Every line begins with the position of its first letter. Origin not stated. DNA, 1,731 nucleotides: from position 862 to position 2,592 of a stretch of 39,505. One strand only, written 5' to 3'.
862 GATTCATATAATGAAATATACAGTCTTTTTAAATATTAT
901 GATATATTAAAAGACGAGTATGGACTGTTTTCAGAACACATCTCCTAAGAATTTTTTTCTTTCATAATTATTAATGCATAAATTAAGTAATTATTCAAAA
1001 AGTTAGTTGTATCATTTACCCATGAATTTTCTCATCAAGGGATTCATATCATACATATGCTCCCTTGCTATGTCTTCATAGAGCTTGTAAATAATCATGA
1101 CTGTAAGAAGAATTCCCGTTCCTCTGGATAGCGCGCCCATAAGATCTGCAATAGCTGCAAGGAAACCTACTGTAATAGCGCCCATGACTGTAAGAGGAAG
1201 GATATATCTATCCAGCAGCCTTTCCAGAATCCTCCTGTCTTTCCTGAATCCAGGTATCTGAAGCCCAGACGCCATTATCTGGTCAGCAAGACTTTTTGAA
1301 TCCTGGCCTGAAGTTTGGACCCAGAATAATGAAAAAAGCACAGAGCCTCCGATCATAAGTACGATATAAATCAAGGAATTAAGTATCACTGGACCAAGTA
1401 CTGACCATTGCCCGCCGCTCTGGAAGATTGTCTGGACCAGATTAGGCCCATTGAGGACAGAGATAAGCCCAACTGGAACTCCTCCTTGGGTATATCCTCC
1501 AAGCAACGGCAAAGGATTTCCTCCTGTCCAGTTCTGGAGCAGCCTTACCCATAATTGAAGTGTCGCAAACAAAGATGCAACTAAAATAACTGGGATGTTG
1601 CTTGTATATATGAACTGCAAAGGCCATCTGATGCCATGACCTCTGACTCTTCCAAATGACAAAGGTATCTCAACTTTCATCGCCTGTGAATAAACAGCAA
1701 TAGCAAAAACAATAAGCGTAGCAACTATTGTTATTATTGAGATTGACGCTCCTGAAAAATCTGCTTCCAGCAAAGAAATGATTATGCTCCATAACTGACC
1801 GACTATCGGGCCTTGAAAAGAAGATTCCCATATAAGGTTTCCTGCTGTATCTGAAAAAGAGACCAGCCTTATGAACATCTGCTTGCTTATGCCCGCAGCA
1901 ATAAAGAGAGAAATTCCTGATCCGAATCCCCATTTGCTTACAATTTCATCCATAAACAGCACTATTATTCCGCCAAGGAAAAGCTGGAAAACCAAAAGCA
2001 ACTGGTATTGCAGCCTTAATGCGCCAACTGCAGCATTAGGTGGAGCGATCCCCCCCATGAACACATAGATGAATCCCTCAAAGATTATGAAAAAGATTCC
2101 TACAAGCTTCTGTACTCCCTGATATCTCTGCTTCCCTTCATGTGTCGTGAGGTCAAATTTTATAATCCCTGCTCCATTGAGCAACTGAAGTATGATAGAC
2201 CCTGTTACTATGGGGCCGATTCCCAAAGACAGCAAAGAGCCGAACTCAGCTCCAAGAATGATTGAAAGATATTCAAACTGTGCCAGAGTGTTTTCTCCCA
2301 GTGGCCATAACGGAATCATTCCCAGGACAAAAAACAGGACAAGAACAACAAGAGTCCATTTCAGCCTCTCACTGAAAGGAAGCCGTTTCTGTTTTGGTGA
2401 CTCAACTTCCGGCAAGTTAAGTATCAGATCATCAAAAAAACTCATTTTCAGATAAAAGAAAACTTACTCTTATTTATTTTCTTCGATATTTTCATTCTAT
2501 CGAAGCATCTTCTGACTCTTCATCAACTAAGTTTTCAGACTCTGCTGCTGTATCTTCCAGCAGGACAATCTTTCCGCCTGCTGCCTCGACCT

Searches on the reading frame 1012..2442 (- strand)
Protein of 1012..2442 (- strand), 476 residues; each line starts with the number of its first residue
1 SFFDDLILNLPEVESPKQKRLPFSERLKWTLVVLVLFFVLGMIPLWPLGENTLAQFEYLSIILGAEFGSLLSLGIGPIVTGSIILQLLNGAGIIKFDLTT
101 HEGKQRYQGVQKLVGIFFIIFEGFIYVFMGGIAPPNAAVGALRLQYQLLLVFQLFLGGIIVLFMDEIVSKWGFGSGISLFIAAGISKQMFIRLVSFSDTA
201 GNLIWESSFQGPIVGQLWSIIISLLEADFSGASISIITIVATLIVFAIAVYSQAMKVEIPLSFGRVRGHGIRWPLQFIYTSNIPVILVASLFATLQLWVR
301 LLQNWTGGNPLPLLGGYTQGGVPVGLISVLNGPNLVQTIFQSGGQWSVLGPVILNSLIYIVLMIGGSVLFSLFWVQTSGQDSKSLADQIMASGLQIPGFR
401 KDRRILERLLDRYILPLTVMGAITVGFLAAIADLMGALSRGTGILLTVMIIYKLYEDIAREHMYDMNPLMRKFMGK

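Call 86: search_solved_structures(query=window:1012-2442:-, max_evalue=0.00001)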
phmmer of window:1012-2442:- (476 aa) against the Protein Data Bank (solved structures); distinct sequences matched with E-value up to 0.00001: 25.
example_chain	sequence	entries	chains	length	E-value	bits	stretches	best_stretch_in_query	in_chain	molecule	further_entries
3mp7_A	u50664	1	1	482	8.5e-99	334.8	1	10-475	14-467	Preprotein translocase subunit secY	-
1rhz_A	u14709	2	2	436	1.1e-93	317.9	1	7-476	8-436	Preprotein translocase secY subunit | Protein translocase subunit SecY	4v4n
1rh5_A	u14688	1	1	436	1.3e-93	317.8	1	7-476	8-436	Preprotein translocase secY subunit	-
3dkn_A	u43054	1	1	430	9.3e-91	308.3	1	7-472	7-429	Preprotein translocase subunit secY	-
2yxq_A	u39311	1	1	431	1.3e-90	307.8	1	7-476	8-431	Preprotein translocase subunit secY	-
2yxr_A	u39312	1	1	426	1.1e-87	298.2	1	7-476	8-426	Preprotein translocase subunit secY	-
3bo0_A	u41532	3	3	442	4.9e-82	279.6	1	7-472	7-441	PREPROTEIN TRANSLOCASE SecY SUBUNIT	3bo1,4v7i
2wwb_A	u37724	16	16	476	1.9e-68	234.8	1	8-462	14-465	PROTEIN TRANSPORT PROTEIN SEC61 SUBUNIT ALPHA ISOFORM 1 | Sec61 alpha subunit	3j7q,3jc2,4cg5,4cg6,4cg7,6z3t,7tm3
6r7q_XX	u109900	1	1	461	2.1e-68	234.7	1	8-461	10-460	Protein transport protein Sec61 subunit alpha isoform 1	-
8b6l_A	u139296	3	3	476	3e-68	234.1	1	8-462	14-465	Protein transport protein Sec61 subunit alpha isoform 1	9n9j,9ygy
7zl3_A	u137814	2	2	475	3.1e-68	234.1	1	8-462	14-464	Protein transport protein Sec61 subunit alpha | Sec61a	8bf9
6w6l_1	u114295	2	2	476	3.1e-68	234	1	8-462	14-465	Protein transport protein Sec61 subunit alpha isoform 1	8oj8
6ftg_x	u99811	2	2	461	3.5e-68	233.9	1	8-461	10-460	Protein transport protein Sec61 subunit alpha isoform 1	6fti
8dnv_A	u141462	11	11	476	1.7e-65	225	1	8-462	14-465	Protein transport protein Sec61 subunit alpha isoform 1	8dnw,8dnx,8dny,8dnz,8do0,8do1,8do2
5a6u_A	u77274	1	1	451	2e-64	221.5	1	22-462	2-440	SEC61A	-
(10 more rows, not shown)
